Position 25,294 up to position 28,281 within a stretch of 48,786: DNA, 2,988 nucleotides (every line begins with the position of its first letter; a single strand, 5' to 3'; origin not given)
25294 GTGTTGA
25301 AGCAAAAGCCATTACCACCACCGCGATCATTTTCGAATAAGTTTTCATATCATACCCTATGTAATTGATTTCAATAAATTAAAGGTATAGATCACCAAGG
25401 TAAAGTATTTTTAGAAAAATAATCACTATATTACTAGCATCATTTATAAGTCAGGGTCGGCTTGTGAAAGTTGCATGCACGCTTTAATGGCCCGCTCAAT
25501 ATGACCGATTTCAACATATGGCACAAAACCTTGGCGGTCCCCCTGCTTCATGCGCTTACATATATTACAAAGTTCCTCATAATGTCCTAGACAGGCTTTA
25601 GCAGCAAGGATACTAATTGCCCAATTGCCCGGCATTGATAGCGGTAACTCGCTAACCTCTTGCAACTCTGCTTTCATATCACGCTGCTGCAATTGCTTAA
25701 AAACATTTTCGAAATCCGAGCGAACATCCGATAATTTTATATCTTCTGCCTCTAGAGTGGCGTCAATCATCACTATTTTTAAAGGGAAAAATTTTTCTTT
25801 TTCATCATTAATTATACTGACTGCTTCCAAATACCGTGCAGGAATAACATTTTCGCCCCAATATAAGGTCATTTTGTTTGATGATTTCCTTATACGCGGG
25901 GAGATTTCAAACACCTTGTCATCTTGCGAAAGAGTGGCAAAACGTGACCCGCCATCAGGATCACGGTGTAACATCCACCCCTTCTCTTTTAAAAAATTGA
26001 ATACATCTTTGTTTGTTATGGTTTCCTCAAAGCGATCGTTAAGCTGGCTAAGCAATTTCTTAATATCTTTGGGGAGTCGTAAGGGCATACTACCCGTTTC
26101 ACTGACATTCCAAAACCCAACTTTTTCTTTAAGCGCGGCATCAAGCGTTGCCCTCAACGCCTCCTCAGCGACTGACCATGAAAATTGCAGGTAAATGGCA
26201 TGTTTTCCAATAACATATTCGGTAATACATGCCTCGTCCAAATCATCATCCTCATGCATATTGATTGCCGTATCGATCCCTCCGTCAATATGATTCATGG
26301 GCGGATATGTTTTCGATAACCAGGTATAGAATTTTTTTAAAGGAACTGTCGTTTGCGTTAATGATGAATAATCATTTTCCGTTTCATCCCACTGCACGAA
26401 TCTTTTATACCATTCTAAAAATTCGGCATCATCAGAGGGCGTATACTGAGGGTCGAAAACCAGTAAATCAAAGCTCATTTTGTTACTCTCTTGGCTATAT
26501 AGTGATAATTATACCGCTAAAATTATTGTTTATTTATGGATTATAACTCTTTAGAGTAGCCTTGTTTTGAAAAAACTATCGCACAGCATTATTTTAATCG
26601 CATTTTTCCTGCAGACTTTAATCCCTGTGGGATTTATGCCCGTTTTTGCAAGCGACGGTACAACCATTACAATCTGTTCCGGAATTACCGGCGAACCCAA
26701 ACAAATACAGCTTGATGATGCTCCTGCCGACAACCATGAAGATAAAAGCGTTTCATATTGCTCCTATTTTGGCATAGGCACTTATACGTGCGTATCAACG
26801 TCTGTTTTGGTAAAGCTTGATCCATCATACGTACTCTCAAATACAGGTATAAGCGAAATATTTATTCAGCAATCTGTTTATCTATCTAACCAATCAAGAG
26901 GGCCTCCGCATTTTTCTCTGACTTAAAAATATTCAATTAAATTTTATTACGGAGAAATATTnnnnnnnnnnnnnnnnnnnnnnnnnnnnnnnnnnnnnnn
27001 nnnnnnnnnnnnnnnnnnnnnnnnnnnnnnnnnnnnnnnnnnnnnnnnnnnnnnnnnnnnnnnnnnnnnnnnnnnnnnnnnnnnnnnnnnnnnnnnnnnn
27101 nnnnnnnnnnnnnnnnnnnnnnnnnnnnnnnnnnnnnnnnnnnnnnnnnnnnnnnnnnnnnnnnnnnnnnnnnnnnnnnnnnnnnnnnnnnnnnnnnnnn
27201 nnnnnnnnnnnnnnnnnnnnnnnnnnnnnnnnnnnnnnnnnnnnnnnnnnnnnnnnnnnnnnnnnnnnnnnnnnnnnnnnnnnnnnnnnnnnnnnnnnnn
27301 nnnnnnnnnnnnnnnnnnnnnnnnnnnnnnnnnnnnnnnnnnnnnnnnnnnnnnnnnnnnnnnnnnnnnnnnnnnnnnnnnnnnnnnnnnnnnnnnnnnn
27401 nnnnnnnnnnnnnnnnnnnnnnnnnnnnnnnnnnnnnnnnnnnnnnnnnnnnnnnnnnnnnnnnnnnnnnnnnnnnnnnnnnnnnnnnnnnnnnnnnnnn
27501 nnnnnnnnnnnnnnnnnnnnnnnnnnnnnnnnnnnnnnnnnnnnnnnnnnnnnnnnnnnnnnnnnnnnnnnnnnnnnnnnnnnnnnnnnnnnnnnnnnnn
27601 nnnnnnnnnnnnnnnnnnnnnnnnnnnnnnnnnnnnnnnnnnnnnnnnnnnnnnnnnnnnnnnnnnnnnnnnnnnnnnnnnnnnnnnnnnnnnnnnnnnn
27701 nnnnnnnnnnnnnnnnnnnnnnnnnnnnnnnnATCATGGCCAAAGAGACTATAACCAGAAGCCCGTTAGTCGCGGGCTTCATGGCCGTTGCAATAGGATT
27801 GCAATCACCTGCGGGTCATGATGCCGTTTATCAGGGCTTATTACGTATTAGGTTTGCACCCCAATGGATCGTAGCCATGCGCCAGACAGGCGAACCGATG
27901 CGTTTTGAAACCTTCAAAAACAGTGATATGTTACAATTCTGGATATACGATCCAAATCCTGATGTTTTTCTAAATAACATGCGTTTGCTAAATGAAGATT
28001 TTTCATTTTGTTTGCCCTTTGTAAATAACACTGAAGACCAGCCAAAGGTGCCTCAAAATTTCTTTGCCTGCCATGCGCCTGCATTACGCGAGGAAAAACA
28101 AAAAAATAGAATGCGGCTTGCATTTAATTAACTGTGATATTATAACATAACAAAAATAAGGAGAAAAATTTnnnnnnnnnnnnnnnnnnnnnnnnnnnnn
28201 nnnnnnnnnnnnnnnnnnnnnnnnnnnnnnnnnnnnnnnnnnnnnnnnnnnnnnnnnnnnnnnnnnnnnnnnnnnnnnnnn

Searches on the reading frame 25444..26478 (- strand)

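Call 72: search_protein_families(library=pfam, proteins=[window:25444-26478:-], max_evalue=0.001)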
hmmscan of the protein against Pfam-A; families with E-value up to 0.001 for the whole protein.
window:25444-26478:- (344 aa): 1 family
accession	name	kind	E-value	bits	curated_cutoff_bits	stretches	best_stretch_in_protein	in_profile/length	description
PF22499.1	DUF6990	-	9.4e-29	101.1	27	1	156-332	2-177/180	Family of unknown function (DUF6990)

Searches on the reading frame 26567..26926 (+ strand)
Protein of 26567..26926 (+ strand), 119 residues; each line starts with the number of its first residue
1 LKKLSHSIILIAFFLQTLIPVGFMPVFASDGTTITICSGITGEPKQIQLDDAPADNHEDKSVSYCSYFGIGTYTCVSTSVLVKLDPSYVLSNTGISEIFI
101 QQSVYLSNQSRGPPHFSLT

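Call 19: search_protein_families(library=pfam, proteins=[window:26567-26926:+], max_evalue=0.1)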
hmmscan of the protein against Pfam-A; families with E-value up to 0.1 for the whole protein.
window:26567-26926:+ (119 aa): 2 families
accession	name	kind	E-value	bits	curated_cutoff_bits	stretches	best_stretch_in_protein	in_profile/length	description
PF07676.18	PD40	-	0.064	13.7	20.9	0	23-44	12-34/38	WD40-like Beta Propeller Repeat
PF11162.13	DUF2946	-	0.095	13.9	23.7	0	10-114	5-117/117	Protein of unknown function (DUF2946)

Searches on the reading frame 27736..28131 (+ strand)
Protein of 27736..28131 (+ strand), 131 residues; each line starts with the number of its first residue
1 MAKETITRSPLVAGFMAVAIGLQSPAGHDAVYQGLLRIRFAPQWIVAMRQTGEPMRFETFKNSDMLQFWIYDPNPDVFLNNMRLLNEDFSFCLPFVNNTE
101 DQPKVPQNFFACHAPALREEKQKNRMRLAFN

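Call 4: search_protein_families(library=pfam, proteins=[window:27736-28131:+], max_evalue=0.01)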
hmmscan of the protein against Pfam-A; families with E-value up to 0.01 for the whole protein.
window:27736-28131:+ (131 aa): 0 families

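Call 5: search_protein_families(library=ncbifam, proteins=[window:27736-28131:+], max_evalue=0.01)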
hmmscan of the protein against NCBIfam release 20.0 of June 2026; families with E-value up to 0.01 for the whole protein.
window:27736-28131:+ (131 aa): 0 families

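Call 53: search_protein_families(library=pfam, proteins=[window:27736-28131:+], max_evalue=0.01)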
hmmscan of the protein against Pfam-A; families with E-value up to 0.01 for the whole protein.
window:27736-28131:+ (131 aa): 0 families
